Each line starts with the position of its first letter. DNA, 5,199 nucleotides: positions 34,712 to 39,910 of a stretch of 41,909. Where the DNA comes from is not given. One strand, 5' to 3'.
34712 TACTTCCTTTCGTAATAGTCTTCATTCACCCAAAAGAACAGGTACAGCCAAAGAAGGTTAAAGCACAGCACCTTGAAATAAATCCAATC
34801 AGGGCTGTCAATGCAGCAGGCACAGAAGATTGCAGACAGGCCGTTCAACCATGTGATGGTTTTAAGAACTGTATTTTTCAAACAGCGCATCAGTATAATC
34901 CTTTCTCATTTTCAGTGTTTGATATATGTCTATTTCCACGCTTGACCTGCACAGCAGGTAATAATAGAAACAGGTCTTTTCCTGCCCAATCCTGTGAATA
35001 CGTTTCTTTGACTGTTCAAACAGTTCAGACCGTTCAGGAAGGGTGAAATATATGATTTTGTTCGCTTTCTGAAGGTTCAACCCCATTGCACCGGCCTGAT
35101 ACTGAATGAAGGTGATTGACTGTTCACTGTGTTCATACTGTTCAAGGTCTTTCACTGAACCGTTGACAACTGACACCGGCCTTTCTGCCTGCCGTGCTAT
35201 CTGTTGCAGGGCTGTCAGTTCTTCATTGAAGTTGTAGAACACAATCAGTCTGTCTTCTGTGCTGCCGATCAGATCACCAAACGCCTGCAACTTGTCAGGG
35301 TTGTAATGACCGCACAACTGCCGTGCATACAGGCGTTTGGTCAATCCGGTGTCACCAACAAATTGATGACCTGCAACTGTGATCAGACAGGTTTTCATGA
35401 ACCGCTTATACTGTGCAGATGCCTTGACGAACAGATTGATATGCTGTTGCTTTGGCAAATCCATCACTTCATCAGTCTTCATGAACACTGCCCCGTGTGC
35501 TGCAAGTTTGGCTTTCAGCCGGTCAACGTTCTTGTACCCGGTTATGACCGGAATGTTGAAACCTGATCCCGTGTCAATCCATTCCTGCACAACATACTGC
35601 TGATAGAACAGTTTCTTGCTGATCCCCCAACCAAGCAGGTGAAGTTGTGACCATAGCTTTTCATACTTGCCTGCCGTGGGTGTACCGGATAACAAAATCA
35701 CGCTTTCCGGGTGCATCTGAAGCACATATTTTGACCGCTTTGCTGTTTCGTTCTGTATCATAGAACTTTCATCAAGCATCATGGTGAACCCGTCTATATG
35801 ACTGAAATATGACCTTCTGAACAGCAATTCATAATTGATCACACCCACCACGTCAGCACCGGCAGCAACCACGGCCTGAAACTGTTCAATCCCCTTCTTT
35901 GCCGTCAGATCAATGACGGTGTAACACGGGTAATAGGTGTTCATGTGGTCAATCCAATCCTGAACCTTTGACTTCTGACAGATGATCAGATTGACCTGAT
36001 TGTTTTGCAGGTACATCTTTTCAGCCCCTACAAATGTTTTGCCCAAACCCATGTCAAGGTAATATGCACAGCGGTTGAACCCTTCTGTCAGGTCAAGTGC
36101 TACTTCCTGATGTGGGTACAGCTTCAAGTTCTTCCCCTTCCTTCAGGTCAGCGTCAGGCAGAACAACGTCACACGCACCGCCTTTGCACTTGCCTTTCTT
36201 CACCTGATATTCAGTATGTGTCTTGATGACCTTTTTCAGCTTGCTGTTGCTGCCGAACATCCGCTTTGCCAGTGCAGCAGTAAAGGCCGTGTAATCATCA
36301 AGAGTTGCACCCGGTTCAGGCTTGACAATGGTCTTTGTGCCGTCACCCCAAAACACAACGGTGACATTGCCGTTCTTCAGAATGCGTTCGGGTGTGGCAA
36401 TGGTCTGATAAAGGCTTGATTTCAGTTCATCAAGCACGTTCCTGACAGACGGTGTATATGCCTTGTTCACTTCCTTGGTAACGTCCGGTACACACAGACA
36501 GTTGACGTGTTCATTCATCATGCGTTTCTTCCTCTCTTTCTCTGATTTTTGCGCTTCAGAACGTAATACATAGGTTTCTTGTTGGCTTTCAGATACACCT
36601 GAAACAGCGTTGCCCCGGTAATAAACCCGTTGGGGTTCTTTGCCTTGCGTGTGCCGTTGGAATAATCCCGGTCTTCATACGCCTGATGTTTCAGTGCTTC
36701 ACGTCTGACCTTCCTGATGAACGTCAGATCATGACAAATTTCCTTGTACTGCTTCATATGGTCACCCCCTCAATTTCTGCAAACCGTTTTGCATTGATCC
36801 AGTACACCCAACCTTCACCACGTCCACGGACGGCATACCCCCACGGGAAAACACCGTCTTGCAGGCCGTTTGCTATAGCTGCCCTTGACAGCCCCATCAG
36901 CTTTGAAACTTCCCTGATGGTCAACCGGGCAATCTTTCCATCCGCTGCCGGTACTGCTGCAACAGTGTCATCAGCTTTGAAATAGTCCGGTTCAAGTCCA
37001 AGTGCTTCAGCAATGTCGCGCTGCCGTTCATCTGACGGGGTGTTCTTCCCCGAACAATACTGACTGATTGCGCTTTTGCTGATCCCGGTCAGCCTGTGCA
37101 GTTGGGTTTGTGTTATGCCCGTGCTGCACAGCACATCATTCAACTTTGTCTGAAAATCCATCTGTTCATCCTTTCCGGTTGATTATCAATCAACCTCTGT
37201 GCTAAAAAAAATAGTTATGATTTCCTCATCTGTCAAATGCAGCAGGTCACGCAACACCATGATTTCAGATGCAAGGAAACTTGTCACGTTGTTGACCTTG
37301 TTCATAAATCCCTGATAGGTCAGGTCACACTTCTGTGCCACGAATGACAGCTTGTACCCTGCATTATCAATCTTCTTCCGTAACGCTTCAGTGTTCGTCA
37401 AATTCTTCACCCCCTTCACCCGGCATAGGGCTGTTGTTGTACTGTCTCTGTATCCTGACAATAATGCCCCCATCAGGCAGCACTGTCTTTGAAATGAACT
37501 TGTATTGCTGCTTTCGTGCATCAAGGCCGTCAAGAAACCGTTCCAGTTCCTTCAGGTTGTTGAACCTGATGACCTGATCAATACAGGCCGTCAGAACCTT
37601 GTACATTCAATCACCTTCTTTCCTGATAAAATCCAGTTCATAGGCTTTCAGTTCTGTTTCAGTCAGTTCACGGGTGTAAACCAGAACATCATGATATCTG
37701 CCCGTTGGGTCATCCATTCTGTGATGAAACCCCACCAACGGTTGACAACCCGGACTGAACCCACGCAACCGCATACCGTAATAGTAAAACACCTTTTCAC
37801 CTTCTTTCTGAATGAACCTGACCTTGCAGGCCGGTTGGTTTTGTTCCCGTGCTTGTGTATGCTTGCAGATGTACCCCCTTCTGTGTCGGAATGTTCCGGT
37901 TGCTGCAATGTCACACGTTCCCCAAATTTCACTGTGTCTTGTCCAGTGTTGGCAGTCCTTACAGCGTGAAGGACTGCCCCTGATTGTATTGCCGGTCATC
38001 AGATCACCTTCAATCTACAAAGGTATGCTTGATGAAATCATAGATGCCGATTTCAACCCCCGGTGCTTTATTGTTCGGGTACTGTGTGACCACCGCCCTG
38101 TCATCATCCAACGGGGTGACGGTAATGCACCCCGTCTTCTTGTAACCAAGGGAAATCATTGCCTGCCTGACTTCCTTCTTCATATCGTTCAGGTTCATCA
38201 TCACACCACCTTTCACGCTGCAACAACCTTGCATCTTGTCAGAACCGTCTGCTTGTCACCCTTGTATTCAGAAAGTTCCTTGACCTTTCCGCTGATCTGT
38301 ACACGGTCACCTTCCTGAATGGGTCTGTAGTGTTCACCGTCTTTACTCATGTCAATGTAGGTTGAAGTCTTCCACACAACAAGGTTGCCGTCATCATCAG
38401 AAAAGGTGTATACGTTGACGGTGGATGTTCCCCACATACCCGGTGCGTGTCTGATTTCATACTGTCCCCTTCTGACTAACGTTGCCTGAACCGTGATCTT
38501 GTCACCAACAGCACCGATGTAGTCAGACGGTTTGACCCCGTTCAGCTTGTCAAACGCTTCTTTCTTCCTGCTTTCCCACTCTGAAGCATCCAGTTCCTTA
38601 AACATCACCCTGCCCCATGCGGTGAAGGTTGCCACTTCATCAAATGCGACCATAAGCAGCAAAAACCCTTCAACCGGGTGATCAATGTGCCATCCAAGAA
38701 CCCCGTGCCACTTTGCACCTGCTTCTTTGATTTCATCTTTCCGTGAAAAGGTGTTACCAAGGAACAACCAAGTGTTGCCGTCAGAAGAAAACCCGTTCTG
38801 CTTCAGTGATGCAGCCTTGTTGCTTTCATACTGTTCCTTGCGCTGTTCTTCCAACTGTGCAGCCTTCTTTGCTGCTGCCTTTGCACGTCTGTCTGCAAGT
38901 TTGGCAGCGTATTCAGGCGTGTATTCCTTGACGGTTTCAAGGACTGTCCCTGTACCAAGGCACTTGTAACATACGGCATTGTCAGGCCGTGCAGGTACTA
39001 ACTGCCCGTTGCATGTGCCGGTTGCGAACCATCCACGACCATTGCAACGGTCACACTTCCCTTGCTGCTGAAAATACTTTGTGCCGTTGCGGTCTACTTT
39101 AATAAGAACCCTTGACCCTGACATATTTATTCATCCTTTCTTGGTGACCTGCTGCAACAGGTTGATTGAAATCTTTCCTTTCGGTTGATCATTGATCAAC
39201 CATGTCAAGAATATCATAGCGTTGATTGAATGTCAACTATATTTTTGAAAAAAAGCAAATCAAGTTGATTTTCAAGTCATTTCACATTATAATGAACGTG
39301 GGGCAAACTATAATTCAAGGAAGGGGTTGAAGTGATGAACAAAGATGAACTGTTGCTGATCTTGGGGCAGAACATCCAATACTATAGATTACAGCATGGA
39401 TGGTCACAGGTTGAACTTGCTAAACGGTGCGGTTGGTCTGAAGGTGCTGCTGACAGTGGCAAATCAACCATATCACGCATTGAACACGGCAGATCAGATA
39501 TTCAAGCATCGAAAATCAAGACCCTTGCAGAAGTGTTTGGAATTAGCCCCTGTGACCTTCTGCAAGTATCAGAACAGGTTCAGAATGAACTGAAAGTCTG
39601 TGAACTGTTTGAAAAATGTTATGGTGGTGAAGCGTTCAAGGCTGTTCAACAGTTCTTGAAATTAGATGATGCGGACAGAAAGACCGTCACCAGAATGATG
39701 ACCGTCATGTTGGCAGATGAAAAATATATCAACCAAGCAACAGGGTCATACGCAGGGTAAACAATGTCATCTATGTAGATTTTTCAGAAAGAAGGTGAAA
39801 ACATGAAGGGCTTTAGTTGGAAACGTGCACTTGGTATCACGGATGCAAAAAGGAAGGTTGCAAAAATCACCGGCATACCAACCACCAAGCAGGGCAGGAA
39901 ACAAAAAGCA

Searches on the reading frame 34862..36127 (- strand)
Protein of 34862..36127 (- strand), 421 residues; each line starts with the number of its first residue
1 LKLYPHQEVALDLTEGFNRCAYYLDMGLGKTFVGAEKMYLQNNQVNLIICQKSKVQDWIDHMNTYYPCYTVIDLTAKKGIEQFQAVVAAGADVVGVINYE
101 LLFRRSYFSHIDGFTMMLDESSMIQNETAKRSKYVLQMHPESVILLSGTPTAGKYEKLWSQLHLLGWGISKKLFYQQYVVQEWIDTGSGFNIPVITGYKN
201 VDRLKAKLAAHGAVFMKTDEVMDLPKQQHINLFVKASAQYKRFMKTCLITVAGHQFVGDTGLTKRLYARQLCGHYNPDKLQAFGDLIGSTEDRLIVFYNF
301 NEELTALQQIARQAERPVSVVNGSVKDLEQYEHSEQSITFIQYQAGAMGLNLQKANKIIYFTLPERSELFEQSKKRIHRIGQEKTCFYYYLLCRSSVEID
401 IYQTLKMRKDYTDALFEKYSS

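Call 19: search_protein_families(library=phrogs, proteins=[window:34862-36127:-], max_evalue=0.001)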
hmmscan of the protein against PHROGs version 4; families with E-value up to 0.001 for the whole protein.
window:34862-36127:- (421 aa): 4 families
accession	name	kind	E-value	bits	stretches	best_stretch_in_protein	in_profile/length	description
phrog_62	-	DNA, RNA and nucleotide metabolism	1.7e-89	302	1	1-419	695-1136/1881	DNA helicase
phrog_29996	-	unknown function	1.3e-11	44.2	1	331-412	1078-1160/1189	-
phrog_11354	-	unknown function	8.1e-09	36.2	1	322-414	10-103/116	-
phrog_16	-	DNA, RNA and nucleotide metabolism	6.1e-07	29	1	1-387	271-594/986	DNA helicase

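Call 30: find_related_loci(query=window:34862-36127:-, collection=viral_contigs, flank=10000)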
Query window:34862-36127:- (421 aa) in viral_contigs; peptide patterns used: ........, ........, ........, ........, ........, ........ (x = any residue, [..] = any of these).
253 stretches matched a pattern; 253 encode a relative of the query (tblastn E <= 1e-3); the best 80 are kept; 80 distinct loci.
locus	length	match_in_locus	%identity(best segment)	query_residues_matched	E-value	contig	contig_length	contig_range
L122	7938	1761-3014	64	1-421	0e+0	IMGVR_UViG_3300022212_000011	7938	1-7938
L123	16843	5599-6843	65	1-419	0e+0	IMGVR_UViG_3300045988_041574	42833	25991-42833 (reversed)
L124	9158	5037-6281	65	1-419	0e+0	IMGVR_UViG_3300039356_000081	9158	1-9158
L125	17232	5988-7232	65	1-419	0e+0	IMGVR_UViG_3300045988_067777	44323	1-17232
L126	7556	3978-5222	65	1-419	0e+0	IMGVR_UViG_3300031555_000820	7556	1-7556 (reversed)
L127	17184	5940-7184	65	1-419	0e+0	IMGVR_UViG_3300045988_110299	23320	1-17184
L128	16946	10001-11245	65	1-419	0e+0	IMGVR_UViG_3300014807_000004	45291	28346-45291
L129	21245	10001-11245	64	1-419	0e+0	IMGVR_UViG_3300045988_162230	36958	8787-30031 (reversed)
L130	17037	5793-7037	65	1-419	0e+0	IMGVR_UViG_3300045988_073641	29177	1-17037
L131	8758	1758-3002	65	1-419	0e+0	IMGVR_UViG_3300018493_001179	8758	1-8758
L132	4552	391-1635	65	1-419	0e+0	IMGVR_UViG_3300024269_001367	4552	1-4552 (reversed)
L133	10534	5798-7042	65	1-419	0e+0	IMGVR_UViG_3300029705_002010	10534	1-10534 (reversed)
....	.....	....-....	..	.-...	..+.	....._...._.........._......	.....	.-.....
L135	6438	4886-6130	64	1-419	0e+0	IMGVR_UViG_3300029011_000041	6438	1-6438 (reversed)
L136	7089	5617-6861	64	1-419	0e+0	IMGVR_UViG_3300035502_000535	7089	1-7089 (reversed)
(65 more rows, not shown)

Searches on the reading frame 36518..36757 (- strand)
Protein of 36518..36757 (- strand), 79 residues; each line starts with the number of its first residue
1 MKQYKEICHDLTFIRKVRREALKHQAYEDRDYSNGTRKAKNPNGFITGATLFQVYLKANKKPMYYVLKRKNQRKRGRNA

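Call 67: search_protein_families(library=pfam, proteins=[window:36518-36757:-], max_evalue=0.1)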
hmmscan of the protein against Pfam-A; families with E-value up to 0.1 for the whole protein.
window:36518-36757:- (79 aa): 1 family
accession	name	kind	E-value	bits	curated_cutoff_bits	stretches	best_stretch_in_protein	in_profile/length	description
PF10984.13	DUF2794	-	0.084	13.4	27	0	49-76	35-62/85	Protein of unknown function (DUF2794)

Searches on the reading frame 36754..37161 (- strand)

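Call 19: search_protein_families(library=phrogs, proteins=[window:36754-37161:-], max_evalue=0.001)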
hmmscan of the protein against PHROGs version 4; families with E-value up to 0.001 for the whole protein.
window:36754-37161:- (135 aa): 18 families
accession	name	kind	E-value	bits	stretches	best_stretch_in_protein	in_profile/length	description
phrog_8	-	transcription regulation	9.3e-15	55.9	1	1-98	75-189/346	transcriptional regulator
phrog_6058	-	unknown function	2.2e-12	47.7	1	74-130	19-76/113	-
phrog_3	-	transcription regulation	5.5e-10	40.6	1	1-68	87-152/430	transcriptional repressor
phrog_2967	-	transcription regulation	8.9e-09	36.2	1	2-66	10-74/225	transcriptional regulator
phrog_2439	-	transcription regulation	8.9e-09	35.7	1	6-66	11-71/367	transcriptional regulator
phrog_4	-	transcription regulation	9e-09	35.8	1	2-63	136-193/400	transcriptional repressor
phrog_296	-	integration and excision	7.3e-08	32.5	1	1-47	226-272/626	DNA transposition protein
phrog_4583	-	transcription regulation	1.7e-07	32.1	1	10-58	18-66/81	transcriptional repressor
phrog_1373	-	transcription regulation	4.5e-07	31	1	6-58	67-119/166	transcriptional regulator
phrog_7241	-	transcription regulation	1.7e-06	29.1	1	15-59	74-118/122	transcriptional regulator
phrog_2328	-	transcription regulation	1.9e-06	28.7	1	3-59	16-72/128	transcriptional repressor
phrog_638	-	transcription regulation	3.4e-06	28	1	18-58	20-60/145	transcriptional regulator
phrog_6223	-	transcription regulation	7.1e-06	27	0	2-39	2-41/73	transcriptional repressor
phrog_4779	-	transcription regulation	2e-05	26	1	1-77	1-82/98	transcriptional regulator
phrog_8038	-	unknown function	0.00013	22.8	1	1-41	4-42/66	-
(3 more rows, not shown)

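Call 42: search_protein_families(library=pfam, proteins=[window:36754-37161:-], max_evalue=0.01)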
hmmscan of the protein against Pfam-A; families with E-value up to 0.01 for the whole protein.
window:36754-37161:- (135 aa): 14 families
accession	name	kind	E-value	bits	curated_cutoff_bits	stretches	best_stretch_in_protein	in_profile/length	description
PF01381.28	HTH_3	-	1.7e-14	54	23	1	15-61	9-55/55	Helix-turn-helix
PF13560.12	HTH_31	-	3.2e-11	43.8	27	1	14-59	13-59/64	Helix-turn-helix domain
PF12844.13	HTH_19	-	6.5e-08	32.8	30.2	1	15-62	12-59/64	Helix-turn-helix domain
PF13443.12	HTH_26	-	3.4e-07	30.8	22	1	7-58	2-54/63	Cro/C1-type HTH DNA-binding domain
PF13412.12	HTH_24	-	9.8e-06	25.5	21.9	0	78-96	16-34/48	Winged helix-turn-helix DNA-binding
PF12802.13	MarR_2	-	2.9e-05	24.6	27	0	15-34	19-39/61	MarR family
PF09339.16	HTH_IclR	-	9.9e-05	22.5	22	0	15-36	18-39/52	IclR helix-turn-helix domain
PF05930.18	Phage_AlpA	-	0.00043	20.5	21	0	81-118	5-42/51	Prophage CP4-57 regulatory protein (AlpA)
PF20317.4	HTH_60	-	0.0013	19.6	24.1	1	2-102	5-111/140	Helix-turn-helix domain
PF20432.4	Xre-like-HTH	-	0.0013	19.4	25.8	0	14-33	22-41/63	Antitoxin Xre-like helix-turn-helix domain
PF13384.12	HTH_23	-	0.0024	18.1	24.6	0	11-34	13-36/50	Homeodomain-like domain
PF13404.12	HTH_AsnC-type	-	0.0027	17.9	27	0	78-97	16-35/42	AsnC-type helix-turn-helix domain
PF17762.8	HTH_ParB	-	0.006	17.1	22.6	0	79-100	20-41/102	ParB HTH domain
PF04967.18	HTH_10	-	0.0078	16.4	23.1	0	79-100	23-44/53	HTH DNA binding domain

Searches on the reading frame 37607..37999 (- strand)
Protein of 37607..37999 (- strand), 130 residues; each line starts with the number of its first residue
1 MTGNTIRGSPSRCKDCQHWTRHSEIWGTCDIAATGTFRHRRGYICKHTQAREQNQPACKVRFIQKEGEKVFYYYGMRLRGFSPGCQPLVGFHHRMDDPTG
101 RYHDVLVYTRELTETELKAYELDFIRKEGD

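Call 19: search_protein_families(library=phrogs, proteins=[window:37607-37999:-], max_evalue=0.001)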
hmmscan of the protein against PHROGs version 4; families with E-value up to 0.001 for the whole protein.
window:37607-37999:- (130 aa): 0 families

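Call 42: search_protein_families(library=pfam, proteins=[window:37607-37999:-], max_evalue=0.01)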
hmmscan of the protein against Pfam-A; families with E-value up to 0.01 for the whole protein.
window:37607-37999:- (130 aa): 1 family
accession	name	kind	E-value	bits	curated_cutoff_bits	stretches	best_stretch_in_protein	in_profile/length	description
PF18789.6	DarA_C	-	1.6e-11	45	27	1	71-122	3-65/70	Defence against restriction A C-terminal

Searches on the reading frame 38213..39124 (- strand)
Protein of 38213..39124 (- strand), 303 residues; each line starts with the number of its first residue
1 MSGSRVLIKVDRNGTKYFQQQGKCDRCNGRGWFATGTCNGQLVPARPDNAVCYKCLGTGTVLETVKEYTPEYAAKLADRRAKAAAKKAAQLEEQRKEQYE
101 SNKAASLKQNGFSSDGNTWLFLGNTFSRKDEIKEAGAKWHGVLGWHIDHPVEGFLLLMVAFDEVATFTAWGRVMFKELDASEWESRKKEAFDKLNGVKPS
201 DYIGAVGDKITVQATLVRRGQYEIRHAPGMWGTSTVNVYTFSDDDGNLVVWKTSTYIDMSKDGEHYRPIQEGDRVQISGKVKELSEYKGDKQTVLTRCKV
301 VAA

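Call 9: search_protein_families(library=pfam, proteins=[window:38213-39124:-], max_evalue=0.01)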
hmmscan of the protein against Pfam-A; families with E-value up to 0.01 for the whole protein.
window:38213-39124:- (303 aa): 2 families
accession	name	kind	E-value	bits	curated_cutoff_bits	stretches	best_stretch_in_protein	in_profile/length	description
PF00684.25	DnaJ_CXXCXGXG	-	9.8e-05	23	32.7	0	3-39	23-59/65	DnaJ central domain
PF01336.31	tRNA_anti-codon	-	0.0043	17.4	27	0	247-299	30-73/75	OB-fold nucleic acid binding domain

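Call 19: search_protein_families(library=phrogs, proteins=[window:38213-39124:-], max_evalue=0.001)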
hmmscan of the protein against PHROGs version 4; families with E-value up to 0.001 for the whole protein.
window:38213-39124:- (303 aa): 4 families
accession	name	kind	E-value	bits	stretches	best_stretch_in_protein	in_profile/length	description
phrog_30451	-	unknown function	1.5e-57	196.3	1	6-302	7-281/287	-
phrog_2319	-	unknown function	1.6e-20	74.8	1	194-302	306-398/399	-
phrog_4095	-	unknown function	2.3e-11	44.7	1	199-301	132-226/234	-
phrog_3628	-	unknown function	7e-08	33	1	187-301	158-256/257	-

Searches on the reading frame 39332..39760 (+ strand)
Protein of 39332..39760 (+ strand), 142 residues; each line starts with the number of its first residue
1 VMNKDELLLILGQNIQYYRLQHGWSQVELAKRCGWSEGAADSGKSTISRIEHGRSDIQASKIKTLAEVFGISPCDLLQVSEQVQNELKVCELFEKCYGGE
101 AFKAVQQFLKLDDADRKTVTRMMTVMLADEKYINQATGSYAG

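Call 9: search_protein_families(library=pfam, proteins=[window:39332-39760:+], max_evalue=0.01)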
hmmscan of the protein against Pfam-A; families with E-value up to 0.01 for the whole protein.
window:39332-39760:+ (142 aa): 4 families
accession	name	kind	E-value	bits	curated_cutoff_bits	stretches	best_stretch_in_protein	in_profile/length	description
PF01381.28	HTH_3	-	7.7e-13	48.7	23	1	15-76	1-55/55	Helix-turn-helix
PF13560.12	HTH_31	-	5.8e-09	36.6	27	1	11-75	2-60/64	Helix-turn-helix domain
PF12844.13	HTH_19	-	3.5e-08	33.7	30.2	1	12-78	1-60/64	Helix-turn-helix domain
PF13443.12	HTH_26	-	0.00048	20.8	22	1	15-79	2-60/63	Cro/C1-type HTH DNA-binding domain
